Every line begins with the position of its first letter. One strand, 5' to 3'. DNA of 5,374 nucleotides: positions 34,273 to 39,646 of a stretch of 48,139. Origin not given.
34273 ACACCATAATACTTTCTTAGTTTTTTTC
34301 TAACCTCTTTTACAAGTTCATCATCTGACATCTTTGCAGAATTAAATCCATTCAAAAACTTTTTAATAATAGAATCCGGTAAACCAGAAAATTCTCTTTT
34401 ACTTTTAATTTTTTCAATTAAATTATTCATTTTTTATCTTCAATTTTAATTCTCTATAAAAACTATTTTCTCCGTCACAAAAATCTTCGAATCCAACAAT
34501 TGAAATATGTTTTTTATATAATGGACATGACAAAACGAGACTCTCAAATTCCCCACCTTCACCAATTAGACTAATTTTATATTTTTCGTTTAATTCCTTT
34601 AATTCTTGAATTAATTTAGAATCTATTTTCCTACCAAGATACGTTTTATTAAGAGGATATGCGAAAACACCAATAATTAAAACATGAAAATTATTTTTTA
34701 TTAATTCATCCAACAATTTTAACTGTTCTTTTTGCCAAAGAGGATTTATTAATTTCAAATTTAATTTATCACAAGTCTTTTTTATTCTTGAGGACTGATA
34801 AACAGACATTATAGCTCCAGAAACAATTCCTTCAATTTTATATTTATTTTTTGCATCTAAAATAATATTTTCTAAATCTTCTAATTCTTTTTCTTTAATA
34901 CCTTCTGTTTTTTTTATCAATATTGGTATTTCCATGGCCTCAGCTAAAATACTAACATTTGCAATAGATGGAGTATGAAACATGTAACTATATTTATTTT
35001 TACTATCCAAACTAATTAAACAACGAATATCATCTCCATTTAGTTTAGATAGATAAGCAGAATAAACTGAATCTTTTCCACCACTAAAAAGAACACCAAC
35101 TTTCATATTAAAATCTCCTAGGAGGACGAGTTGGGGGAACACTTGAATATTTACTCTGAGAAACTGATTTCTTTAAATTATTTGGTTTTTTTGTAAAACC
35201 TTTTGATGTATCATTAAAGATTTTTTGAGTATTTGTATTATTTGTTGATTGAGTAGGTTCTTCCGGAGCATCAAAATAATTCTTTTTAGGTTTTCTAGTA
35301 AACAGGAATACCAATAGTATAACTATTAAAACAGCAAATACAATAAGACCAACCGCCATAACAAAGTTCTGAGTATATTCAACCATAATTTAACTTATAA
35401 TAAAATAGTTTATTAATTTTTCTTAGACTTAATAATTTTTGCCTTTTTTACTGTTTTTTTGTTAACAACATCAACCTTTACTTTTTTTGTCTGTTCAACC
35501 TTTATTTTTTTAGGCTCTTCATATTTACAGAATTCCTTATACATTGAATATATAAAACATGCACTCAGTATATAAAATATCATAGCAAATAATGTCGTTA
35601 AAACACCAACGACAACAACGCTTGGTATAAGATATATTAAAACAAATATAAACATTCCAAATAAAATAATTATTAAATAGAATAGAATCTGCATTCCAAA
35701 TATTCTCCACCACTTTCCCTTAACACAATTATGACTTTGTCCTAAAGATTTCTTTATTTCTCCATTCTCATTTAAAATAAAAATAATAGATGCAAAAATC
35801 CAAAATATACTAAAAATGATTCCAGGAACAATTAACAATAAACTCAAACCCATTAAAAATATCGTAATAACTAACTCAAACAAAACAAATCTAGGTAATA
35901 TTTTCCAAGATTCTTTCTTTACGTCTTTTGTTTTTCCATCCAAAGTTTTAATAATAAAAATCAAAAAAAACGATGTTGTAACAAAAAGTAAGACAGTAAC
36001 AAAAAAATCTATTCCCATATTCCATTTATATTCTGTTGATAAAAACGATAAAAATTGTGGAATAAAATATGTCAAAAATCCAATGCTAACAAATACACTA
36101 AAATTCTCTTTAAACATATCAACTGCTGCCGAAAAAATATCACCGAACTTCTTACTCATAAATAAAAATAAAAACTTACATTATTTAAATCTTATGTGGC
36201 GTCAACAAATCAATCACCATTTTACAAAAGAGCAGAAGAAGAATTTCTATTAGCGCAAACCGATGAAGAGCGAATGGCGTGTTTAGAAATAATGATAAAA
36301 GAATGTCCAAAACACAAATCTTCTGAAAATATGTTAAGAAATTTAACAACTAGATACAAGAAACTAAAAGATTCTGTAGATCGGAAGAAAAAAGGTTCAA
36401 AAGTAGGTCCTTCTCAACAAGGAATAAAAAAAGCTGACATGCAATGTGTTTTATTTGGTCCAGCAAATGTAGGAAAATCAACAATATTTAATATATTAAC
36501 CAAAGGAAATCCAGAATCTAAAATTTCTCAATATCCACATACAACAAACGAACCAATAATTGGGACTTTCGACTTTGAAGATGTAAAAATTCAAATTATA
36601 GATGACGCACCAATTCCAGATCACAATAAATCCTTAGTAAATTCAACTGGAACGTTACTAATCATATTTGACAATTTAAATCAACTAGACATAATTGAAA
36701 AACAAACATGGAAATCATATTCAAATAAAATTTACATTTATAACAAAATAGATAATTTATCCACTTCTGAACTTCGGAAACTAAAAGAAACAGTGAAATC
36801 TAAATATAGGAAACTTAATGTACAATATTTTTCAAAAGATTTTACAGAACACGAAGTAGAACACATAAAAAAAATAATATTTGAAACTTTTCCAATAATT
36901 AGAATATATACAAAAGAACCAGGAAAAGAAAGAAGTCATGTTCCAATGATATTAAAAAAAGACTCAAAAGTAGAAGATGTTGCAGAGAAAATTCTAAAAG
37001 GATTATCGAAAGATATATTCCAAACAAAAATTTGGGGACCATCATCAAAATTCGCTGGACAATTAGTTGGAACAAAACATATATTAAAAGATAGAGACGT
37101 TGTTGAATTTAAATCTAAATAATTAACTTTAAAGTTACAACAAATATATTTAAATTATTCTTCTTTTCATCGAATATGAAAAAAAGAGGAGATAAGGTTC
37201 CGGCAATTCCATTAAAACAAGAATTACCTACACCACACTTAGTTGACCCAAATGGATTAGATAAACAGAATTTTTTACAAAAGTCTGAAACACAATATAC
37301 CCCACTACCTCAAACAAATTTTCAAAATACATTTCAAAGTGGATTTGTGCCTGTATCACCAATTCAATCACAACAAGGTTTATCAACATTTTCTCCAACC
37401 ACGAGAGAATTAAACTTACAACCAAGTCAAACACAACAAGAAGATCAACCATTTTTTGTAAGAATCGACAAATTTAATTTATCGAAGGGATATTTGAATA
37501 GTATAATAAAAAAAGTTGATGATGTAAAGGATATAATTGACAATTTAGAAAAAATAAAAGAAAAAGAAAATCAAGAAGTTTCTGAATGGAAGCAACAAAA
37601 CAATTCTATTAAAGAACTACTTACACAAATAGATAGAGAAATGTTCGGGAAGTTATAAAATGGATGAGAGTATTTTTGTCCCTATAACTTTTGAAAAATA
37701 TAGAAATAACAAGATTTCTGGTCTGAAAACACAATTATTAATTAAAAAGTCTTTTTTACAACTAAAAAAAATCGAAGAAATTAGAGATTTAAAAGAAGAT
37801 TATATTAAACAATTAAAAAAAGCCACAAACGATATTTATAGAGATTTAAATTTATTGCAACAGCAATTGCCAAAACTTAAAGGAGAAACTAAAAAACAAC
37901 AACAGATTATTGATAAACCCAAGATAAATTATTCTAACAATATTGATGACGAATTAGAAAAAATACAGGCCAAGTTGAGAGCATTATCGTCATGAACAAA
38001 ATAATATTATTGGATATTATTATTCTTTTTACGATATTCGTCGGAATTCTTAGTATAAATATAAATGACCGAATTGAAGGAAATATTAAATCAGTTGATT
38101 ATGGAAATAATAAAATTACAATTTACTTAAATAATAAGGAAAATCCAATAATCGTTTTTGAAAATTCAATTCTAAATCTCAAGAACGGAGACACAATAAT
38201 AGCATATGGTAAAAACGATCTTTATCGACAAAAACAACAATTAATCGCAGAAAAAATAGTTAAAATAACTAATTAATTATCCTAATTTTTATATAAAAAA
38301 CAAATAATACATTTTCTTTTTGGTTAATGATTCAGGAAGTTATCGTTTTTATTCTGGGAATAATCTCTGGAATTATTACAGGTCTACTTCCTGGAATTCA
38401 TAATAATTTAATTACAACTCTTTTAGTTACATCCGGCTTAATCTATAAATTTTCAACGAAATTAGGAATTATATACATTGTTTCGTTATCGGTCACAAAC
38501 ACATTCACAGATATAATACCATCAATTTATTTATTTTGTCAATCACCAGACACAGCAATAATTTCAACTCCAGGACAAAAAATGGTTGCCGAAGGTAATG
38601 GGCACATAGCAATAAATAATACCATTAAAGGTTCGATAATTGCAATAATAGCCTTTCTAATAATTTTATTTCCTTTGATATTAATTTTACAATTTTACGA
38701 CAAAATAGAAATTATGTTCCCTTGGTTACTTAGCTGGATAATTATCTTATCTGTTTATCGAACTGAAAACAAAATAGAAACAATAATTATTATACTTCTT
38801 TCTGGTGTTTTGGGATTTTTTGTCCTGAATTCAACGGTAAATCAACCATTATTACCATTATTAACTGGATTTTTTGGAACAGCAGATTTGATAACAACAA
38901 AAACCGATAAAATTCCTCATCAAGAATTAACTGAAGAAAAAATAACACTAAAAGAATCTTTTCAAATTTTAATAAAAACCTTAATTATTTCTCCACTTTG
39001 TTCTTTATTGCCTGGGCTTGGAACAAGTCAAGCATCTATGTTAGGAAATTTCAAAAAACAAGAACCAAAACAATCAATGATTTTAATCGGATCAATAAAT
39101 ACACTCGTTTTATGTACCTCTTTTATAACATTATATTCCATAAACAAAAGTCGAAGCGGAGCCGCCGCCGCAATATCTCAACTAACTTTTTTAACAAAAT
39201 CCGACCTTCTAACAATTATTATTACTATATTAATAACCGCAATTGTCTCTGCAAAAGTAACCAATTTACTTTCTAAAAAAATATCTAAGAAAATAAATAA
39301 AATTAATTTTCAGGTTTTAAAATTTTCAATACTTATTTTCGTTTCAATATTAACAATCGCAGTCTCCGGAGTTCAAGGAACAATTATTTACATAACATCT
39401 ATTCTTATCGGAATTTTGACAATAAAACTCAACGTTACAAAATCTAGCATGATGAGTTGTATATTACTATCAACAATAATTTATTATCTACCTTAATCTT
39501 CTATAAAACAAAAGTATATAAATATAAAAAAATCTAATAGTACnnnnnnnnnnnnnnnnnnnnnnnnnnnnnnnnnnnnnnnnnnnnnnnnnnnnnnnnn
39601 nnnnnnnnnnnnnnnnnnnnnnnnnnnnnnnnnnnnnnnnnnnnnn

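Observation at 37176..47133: Atypical type-IV-filament/secretion-like locus: oversized FlaI-type ATPase and FlaJ-type platform with an unusual accessory set and no pilin or prepilin peptidase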

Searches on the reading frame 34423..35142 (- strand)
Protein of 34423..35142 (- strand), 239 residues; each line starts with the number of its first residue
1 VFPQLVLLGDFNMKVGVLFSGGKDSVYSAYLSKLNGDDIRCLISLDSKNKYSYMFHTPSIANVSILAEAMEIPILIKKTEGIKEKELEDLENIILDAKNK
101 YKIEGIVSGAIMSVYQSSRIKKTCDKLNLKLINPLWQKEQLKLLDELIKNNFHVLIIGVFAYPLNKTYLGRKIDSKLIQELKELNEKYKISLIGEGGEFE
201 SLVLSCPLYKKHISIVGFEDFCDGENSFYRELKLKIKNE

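Call 4: search_protein_families(library=pfam, proteins=[window:34423-35142:-], max_evalue=0.1)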
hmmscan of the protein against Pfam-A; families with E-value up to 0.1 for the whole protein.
window:34423-35142:- (239 aa): 3 families
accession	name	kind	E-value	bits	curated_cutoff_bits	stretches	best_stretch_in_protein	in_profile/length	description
PF01902.24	Diphthami_syn_2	-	1.1e-60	205.3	23.2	1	13-230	1-213/219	Diphthamide synthase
PF24167.1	DUF7411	-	0.0031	17.6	28.7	1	13-34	1-22/194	Family of unknown function (DUF7411)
PF03054.22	tRNA_Me_trans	-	0.041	14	20.6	1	13-76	1-69/202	tRNA methyl transferase HUP domain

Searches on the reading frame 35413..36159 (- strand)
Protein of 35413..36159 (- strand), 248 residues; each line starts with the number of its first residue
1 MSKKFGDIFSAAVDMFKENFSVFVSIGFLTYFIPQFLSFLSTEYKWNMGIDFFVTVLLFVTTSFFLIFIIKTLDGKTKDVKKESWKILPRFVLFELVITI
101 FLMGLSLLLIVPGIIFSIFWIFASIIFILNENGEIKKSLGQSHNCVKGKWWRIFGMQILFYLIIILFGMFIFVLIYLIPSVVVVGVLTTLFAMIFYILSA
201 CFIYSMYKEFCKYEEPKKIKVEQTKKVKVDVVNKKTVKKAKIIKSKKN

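Call 4: search_protein_families(library=pfam, proteins=[window:35413-36159:-], max_evalue=0.1)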
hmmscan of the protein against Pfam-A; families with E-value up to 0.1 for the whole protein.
window:35413-36159:- (248 aa): 2 families
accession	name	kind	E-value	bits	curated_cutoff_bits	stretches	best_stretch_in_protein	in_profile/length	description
PF00575.29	S1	-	0.0073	17.1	22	0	166-236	24-66/74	S1 RNA binding domain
PF06790.16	UPF0259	-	0.029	14.6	31.4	1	83-207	125-246/248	Uncharacterised protein family (UPF0259)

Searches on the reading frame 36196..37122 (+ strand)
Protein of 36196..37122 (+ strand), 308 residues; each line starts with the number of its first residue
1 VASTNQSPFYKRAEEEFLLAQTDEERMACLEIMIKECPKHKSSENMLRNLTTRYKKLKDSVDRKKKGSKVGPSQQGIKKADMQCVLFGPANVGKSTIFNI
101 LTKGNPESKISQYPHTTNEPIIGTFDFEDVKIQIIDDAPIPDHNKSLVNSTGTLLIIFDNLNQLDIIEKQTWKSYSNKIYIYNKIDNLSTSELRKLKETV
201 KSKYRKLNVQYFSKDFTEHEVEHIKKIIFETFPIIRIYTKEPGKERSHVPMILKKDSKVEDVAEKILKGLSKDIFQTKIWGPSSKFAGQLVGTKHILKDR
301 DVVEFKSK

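Call 4: search_protein_families(library=pfam, proteins=[window:36196-37122:+], max_evalue=0.1)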
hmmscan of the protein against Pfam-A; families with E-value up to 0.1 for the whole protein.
window:36196-37122:+ (308 aa): 10 families
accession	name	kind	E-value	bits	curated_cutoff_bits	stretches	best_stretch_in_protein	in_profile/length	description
PF01926.29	MMR_HSR1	-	5.1e-12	46.4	21.9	1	84-142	2-58/113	50S ribosome-binding GTPase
PF02824.27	TGS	-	4e-08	33.6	22.2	1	235-305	1-58/60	TGS domain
PF02421.24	FeoB_N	-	3.9e-07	30.1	27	1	83-136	2-53/156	Ferrous iron transport protein B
PF00735.24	Septin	-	0.00014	21.6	26.2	1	160-233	126-202/280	Septin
PF03193.22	RsgA_GTPase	-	0.00059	20.1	30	0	68-107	95-131/174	RsgA GTPase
PF16897.10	MMR_HSR1_Xtn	-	0.00066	20.1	35.2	1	165-229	47-101/106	C-terminal region of MMR_HSR1 domain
PF13173.12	AAA_14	-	0.013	15.9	27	1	84-178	5-88/129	AAA domain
PF00009.33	GTP_EFTU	-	0.024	14.7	26.5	0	177-235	123-151/188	Elongation factor Tu GTP binding domain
PF17436.7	DUF5415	-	0.025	15.1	25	0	35-66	4-35/66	Family of unknown function (DUF5415)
PF00625.27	Guanylate_kin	-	0.03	14.5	25.2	0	84-120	5-41/182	Guanylate kinase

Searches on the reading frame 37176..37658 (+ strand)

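Call 3: search_protein_families(library=pfam, proteins=[window:37176-37658:+], max_evalue=0.1)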
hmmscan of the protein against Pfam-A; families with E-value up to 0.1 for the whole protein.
window:37176-37658:+ (160 aa): 2 families
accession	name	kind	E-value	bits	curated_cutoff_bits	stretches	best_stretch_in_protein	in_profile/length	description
PF13729.12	TraF_2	-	0.017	14.8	25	1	102-155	27-77/264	F plasmid transfer operon, TraF, protein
PF06825.17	HSBP1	-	0.052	13.8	28.6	1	108-126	23-41/51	Heat shock factor binding protein 1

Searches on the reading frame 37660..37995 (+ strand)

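Call 3: search_protein_families(library=pfam, proteins=[window:37660-37995:+], max_evalue=0.1)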
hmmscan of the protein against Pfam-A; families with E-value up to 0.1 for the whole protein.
window:37660-37995:+ (111 aa): 3 families
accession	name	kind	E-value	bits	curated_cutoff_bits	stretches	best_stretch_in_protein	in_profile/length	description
PF16559.10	GIT_CC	-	0.0077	16.3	28.7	0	48-80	31-63/66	GIT coiled-coil Rho guanine nucleotide exchange factor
PF07160.18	SKA1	-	0.016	15.4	29.6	1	34-104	13-82/243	Spindle and kinetochore-associated protein 1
PF01496.24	V_ATPase_I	-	0.042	12.2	30.7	1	40-109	17-88/815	V-type ATPase 116kDa subunit family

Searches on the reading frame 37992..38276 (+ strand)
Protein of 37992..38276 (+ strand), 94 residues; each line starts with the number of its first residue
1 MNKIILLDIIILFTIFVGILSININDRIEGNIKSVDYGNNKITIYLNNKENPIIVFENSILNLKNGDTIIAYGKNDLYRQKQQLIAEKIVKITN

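Call 3: search_protein_families(library=pfam, proteins=[window:37992-38276:+], max_evalue=0.1)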
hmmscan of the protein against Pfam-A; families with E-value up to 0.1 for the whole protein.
window:37992-38276:+ (94 aa): 3 families
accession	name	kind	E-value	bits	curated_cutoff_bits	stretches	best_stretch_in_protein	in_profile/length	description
PF01336.31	tRNA_anti-codon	-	0.026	14.9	27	1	38-91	25-74/75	OB-fold nucleic acid binding domain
PF13742.12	tRNA_anti_2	-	0.046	14.4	27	1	27-89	23-94/95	OB-fold nucleic acid binding domain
PF09071.16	Alpha-amyl_C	-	0.094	13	27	0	33-70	5-42/67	Alpha-amylase, C terminal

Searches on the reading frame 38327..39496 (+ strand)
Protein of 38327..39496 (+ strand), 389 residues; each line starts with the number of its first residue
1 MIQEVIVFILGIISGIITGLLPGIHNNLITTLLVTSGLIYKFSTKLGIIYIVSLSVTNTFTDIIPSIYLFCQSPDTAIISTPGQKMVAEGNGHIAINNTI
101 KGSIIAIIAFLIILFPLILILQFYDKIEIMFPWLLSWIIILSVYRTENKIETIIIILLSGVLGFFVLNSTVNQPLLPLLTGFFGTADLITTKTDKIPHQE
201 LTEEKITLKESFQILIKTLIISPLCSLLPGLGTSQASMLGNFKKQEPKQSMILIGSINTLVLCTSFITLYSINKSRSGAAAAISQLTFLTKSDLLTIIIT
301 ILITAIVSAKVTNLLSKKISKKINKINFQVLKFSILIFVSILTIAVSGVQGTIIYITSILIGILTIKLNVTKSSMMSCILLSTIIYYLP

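Call 3: search_protein_families(library=pfam, proteins=[window:38327-39496:+], max_evalue=0.1)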
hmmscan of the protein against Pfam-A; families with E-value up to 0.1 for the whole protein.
window:38327-39496:+ (389 aa): 1 family
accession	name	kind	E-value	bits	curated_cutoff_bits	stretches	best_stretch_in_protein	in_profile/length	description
PF01970.21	TctA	-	5.6e-38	131.1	28.9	1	6-376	2-422/423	Tripartite tricarboxylate transporter TctA family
